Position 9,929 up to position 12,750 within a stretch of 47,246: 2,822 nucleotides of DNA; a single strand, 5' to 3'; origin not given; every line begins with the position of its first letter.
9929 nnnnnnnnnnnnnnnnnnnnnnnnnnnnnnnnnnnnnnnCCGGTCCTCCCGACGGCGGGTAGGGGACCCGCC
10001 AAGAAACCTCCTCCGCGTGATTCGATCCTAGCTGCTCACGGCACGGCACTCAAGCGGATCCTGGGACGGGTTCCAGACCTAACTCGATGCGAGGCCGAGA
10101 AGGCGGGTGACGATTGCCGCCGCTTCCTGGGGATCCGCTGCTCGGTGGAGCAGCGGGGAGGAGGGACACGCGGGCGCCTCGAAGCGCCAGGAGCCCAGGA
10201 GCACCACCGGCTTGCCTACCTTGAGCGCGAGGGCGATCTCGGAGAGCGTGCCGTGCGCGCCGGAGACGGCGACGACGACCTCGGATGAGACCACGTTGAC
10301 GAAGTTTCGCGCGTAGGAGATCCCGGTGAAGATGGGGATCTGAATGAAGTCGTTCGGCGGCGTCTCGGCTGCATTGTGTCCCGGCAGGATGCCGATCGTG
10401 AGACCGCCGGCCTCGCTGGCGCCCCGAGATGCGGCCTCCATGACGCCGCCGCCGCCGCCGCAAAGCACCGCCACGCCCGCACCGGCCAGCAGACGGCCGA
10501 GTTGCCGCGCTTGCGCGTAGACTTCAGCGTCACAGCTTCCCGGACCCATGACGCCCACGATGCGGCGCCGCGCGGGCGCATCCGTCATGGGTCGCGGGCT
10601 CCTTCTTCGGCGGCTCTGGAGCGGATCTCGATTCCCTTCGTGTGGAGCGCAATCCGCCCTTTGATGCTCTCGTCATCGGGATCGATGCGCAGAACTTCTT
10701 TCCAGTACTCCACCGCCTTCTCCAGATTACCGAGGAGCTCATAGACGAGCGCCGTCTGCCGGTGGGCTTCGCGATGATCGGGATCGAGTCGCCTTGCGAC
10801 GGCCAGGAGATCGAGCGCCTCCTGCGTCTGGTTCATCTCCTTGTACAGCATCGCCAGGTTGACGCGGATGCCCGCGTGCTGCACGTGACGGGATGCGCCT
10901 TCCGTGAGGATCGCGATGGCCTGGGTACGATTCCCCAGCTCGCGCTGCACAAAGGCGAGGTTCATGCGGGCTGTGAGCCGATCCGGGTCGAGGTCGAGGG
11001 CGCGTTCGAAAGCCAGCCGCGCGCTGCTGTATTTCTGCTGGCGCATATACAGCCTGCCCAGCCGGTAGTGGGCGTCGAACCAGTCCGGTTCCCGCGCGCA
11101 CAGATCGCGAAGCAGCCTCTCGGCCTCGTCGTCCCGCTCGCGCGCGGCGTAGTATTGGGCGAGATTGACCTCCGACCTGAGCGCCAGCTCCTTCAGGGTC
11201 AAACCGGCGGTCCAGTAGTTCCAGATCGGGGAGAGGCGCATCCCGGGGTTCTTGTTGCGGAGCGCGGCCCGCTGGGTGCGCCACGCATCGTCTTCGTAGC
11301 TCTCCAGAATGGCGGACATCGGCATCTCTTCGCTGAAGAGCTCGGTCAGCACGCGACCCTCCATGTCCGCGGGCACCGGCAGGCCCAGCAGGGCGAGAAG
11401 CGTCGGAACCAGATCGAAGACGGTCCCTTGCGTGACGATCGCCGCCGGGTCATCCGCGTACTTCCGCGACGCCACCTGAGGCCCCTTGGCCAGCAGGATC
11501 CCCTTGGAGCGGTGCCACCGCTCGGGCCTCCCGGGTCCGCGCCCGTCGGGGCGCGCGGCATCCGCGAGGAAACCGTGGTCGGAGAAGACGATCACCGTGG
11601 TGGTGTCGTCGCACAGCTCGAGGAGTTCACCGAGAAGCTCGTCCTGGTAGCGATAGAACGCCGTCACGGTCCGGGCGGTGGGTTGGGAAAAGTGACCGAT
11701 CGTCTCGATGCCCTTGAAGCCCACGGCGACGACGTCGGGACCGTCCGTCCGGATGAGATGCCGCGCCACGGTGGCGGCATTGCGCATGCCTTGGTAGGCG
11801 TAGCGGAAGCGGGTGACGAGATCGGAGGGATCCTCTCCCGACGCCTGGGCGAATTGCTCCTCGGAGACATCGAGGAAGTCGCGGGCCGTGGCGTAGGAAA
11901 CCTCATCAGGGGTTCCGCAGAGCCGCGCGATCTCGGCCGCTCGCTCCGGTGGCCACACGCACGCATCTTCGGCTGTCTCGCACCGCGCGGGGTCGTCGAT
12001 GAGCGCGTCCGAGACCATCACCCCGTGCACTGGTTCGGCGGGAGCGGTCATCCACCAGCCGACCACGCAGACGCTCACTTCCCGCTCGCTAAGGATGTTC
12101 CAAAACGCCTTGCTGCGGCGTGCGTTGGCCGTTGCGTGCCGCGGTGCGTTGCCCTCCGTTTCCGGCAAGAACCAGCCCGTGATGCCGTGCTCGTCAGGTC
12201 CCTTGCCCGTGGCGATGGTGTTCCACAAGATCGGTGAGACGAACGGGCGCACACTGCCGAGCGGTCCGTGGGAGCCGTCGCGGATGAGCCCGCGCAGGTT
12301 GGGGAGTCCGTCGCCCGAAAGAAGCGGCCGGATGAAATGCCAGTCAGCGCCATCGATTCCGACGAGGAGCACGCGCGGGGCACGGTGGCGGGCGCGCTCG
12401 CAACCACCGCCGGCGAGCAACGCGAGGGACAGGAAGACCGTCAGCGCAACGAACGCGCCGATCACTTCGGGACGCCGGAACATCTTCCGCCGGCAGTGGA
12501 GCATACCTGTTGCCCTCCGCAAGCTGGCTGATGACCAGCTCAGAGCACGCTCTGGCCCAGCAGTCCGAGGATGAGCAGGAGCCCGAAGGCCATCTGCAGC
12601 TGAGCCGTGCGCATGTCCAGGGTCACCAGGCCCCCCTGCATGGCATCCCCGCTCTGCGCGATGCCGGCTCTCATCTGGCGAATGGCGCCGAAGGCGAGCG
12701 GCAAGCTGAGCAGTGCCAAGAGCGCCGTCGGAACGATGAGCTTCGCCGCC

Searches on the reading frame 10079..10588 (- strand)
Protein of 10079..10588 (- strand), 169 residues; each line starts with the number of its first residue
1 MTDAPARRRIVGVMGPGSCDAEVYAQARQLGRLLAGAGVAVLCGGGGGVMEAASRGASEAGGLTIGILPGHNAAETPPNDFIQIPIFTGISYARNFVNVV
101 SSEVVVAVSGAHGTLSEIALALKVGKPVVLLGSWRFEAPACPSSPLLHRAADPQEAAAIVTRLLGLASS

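Call 46: search_protein_families(library=pfam, proteins=[window:10079-10588:-], max_evalue=0.01)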
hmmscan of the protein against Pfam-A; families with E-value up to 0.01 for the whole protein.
window:10079-10588:- (169 aa): 3 families
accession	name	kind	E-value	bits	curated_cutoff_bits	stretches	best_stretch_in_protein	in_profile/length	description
PF18306.6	LDcluster4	-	3.2e-46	157.1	26.3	1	9-135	2-125/151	SLOG cluster4 family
PF02481.21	DNA_processg_A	-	7.3e-06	25.8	29.6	1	8-76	44-112/212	DNA recombination-mediator protein A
PF03641.19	Lysine_decarbox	-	2.9e-05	24.7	27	1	50-136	1-93/131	Possible lysine decarboxylase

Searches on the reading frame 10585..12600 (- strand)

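Call 46: search_protein_families(library=pfam, proteins=[window:10585-12600:-], max_evalue=0.01)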
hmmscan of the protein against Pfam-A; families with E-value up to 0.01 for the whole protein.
window:10585-12600:- (671 aa): 24 families
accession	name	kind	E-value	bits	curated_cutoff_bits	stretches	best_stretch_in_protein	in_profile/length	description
PF01663.27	Phosphodiest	-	1.8e-27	97.3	23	1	77-345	1-222/342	Type I phosphodiesterase / nucleotide pyrophosphatase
PF07719.23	TPR_2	-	3.5e-23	80.2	27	2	509-540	2-33/34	Tetratricopeptide repeat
PF00515.34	TPR_1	-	1.2e-19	69.7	27.8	2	509-540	2-33/34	Tetratricopeptide repeat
PF13428.12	TPR_14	-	2e-17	62.4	23.5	3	509-549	2-42/44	Tetratricopeptide repeat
PF13181.12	TPR_8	-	4e-17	61.3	25.7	2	509-540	2-33/34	Tetratricopeptide repeat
PF13432.12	TPR_16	-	1e-16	61.4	32.7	3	582-643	3-64/65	Tetratricopeptide repeat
PF14559.12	TPR_19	-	4.8e-16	59.3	25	3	519-574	2-57/68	Tetratricopeptide repeat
PF13174.12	TPR_6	-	1.2e-14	54.2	26.3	1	509-540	1-32/33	Tetratricopeptide repeat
PF13414.12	TPR_11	-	2.7e-13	49.8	26.8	1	515-556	1-42/42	TPR repeat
PF13424.12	TPR_12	-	1e-11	45.3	30.1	2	541-606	2-75/77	Tetratricopeptide repeat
PF13176.12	TPR_7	-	4.2e-11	42.4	27.9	1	510-542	1-33/36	Tetratricopeptide repeat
PF13371.12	TPR_9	-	3.1e-10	40.4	35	2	514-565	1-52/73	Tetratricopeptide repeat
PF23914.1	TPR_CcmH_CycH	-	9.9e-10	38.9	42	1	500-595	42-140/158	Cytochrome c-type biogenesis protein H TPR domain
PF13431.12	TPR_17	-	1.1e-08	35.1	24.4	0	530-561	1-32/34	Tetratricopeptide repeat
PF13374.12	TPR_10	-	2.6e-08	34.1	27.5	0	577-602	3-28/42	Tetratricopeptide repeat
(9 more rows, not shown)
